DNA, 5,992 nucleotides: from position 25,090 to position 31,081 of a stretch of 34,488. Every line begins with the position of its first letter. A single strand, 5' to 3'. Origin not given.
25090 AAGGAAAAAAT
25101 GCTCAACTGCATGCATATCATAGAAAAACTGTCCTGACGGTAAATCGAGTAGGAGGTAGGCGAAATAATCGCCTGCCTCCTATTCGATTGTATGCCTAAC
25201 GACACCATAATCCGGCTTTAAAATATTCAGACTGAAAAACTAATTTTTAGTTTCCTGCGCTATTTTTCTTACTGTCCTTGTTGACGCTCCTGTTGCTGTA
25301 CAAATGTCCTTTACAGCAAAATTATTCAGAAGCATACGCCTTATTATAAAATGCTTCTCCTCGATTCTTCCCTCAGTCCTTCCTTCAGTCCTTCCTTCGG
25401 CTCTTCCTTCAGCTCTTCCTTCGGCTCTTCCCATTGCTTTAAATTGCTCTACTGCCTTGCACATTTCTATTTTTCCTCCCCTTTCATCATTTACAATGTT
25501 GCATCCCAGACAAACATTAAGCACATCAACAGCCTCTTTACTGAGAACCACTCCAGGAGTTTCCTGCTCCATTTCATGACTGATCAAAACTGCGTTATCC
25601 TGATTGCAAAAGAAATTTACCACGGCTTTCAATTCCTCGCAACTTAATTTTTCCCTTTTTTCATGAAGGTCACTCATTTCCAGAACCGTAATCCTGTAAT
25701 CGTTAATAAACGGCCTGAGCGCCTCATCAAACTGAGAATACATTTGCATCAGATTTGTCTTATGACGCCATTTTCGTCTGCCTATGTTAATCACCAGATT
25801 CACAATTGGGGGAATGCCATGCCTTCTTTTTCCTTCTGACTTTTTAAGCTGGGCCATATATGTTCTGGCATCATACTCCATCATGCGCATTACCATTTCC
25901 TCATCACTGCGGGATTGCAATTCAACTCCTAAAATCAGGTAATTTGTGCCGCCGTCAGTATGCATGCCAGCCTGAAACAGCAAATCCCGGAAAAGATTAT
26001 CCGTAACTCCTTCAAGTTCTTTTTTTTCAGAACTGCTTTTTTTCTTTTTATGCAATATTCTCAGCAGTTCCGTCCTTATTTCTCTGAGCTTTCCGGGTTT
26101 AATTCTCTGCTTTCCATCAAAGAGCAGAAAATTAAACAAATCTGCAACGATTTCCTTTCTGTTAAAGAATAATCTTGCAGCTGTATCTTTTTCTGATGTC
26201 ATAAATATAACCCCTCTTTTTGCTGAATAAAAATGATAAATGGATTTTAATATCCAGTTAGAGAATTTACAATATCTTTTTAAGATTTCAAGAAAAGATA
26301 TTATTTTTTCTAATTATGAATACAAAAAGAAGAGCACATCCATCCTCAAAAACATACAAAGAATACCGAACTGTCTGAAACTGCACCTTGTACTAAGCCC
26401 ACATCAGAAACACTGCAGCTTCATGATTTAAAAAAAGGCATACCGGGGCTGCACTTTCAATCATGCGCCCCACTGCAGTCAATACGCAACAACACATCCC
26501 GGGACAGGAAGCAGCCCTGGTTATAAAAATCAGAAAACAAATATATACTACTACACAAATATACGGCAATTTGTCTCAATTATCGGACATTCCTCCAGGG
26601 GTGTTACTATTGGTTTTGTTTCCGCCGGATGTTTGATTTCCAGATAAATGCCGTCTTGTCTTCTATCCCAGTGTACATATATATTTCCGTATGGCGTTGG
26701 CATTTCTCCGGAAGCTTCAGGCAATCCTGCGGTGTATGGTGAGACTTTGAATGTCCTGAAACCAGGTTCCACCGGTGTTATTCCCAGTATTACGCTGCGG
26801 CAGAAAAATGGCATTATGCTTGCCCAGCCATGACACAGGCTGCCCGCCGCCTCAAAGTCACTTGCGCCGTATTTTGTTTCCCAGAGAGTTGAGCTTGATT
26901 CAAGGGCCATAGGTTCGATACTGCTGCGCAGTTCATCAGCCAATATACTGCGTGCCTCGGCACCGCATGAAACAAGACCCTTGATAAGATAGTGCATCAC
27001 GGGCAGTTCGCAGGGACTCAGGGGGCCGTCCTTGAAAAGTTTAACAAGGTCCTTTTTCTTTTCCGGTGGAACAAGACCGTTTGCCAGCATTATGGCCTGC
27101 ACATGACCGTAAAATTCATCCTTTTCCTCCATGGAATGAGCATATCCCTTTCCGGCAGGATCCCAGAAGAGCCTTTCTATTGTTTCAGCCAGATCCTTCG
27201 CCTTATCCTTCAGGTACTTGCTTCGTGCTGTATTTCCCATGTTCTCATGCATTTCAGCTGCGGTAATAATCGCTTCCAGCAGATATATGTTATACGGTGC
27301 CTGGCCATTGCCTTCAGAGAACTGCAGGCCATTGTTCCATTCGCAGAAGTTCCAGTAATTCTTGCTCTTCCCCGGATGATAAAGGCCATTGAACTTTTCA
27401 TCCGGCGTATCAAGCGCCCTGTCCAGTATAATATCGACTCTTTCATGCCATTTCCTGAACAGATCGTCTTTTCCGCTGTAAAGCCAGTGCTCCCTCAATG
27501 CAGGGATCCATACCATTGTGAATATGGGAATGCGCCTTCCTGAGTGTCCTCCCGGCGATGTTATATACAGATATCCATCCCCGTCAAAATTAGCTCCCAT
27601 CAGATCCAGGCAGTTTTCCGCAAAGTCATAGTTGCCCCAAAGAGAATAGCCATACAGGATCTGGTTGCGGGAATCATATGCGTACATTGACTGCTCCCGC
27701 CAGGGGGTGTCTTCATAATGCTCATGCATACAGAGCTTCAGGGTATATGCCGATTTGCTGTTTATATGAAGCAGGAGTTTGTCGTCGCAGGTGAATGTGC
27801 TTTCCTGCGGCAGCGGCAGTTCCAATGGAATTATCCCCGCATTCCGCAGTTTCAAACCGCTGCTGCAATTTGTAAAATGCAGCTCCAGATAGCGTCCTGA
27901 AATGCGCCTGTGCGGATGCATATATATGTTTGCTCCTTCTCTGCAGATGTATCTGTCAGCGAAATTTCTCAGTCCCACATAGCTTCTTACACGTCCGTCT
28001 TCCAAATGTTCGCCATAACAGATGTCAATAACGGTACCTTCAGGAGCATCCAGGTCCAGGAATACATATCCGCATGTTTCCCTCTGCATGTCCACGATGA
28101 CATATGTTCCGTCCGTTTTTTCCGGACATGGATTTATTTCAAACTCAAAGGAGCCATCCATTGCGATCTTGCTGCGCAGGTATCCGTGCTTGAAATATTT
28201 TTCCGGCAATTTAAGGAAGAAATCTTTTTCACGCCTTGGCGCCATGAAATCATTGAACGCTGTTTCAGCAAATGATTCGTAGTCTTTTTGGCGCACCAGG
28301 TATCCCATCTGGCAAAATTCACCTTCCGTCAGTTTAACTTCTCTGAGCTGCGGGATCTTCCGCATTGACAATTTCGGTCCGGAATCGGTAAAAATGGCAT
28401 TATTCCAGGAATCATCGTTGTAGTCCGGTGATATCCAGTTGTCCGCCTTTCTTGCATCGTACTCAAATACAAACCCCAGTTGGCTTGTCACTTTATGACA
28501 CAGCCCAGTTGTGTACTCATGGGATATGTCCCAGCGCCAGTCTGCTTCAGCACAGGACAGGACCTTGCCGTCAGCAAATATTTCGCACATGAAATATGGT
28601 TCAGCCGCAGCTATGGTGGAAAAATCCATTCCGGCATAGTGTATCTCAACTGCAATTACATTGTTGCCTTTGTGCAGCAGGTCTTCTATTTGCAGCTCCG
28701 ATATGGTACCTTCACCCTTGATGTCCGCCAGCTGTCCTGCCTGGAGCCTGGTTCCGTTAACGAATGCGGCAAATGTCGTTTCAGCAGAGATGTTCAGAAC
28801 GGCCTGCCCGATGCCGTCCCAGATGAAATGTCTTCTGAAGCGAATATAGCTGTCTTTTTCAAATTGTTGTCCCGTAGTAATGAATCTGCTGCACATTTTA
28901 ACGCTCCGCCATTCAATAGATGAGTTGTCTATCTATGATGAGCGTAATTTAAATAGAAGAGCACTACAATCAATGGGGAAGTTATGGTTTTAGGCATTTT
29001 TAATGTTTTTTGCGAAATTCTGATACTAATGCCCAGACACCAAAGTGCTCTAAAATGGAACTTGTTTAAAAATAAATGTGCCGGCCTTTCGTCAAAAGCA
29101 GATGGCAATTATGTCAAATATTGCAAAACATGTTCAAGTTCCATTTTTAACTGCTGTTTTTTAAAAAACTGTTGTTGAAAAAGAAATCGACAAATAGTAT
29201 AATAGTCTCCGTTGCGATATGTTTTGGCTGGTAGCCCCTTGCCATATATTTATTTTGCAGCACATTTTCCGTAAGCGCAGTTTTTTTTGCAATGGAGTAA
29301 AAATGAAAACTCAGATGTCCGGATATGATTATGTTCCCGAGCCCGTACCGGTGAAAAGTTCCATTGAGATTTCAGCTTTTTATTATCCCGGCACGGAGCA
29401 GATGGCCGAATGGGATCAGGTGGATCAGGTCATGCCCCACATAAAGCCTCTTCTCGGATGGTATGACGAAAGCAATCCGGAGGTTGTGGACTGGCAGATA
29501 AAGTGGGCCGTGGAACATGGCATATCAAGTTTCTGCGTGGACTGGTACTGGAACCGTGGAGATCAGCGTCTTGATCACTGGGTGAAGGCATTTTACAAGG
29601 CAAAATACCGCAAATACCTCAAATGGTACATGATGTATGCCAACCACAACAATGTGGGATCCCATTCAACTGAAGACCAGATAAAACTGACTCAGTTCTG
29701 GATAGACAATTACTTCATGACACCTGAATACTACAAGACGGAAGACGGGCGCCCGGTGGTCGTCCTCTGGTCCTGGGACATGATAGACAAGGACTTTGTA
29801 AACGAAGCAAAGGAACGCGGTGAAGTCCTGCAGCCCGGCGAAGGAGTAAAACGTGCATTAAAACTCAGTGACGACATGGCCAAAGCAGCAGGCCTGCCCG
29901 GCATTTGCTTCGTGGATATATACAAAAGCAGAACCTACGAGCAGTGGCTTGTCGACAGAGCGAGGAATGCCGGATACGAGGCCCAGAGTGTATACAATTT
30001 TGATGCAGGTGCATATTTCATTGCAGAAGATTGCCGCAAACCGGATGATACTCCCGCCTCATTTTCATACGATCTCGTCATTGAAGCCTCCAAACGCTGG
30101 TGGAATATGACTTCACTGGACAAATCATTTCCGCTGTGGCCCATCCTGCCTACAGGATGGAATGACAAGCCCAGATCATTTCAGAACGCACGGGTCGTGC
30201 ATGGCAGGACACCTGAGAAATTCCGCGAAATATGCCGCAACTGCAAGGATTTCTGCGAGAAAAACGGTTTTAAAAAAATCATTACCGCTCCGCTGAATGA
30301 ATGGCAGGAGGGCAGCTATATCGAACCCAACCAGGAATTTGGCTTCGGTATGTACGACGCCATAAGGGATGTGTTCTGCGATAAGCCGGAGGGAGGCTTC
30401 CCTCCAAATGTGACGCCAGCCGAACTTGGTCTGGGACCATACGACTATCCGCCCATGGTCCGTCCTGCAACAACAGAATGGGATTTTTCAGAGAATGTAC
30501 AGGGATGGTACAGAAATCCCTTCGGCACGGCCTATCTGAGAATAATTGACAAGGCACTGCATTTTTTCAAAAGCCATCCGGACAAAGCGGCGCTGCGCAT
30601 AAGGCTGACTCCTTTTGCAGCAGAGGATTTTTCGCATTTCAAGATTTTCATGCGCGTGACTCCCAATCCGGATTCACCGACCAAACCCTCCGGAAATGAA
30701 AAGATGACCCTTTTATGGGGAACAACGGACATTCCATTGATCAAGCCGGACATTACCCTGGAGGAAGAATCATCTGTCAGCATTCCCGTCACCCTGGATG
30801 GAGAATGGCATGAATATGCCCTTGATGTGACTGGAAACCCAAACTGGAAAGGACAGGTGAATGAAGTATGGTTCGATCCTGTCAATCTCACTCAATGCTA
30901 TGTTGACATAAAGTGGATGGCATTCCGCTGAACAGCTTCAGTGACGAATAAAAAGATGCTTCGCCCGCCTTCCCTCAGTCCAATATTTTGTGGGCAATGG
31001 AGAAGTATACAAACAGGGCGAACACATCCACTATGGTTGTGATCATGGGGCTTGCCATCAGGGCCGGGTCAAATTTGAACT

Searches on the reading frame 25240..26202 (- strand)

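Call 13: search_protein_families(library=pfam, proteins=[window:25240-26202:-], max_evalue=0.001)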
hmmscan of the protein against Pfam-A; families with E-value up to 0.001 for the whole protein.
window:25240-26202:- (320 aa): 2 families
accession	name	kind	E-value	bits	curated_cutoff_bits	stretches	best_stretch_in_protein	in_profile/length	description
PF04754.18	Transposase_31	-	1.9e-12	47.7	21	1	70-185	53-163/203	Putative transposase, YhgA-like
PF12784.13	PDDEXK_2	-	3e-07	30.9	27.4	1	89-212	67-188/229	PD-(D/E)XK nuclease family transposase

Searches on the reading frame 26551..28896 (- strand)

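Call 13: search_protein_families(library=pfam, proteins=[window:26551-28896:-], max_evalue=0.001)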
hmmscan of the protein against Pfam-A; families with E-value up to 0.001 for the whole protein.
window:26551-28896:- (781 aa): 3 families
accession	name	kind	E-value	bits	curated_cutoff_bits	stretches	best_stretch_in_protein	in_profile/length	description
PF17389.8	Bac_rhamnosid6H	-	4.6e-16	59.5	24.5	1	364-616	2-244/339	Bacterial alpha-L-rhamnosidase 6 hairpin glycosidase domain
PF17390.7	Bac_rhamnosid_C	-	2.6e-10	40.4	22.1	1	705-764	1-61/78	Bacterial alpha-L-rhamnosidase C-terminal domain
PF05592.18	Bac_rhamnosid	-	1.6e-07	31.6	22.2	1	260-340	2-85/102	Bacterial alpha-L-rhamnosidase concanavalin-like domain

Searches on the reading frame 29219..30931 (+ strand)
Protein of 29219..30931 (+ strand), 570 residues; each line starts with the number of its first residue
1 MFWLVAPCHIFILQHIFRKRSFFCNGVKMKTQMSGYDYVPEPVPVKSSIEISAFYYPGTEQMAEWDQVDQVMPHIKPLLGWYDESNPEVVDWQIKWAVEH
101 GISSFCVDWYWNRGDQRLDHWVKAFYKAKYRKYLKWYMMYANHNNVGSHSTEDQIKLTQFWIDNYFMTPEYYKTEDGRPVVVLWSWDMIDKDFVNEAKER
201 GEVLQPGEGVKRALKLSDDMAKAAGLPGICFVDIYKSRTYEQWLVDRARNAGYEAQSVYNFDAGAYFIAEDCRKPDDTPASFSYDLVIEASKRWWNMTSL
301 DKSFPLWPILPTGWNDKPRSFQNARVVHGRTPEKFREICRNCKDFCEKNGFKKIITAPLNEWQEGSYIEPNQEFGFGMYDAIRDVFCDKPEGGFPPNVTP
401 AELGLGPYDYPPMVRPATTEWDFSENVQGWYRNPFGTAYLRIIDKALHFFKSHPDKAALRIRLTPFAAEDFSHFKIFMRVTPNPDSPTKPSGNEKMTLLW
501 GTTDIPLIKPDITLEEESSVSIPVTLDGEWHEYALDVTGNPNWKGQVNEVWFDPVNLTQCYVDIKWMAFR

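Call 13: search_protein_families(library=pfam, proteins=[window:29219-30931:+], max_evalue=0.001)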
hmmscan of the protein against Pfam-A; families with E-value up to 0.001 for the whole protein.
window:29219-30931:+ (570 aa): 1 family
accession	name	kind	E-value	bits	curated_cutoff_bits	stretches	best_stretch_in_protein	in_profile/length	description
PF14307.12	Glyco_tran_WbsX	-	1.7e-20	74.3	25.1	1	73-380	42-348/350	Glycosyltransferase WbsX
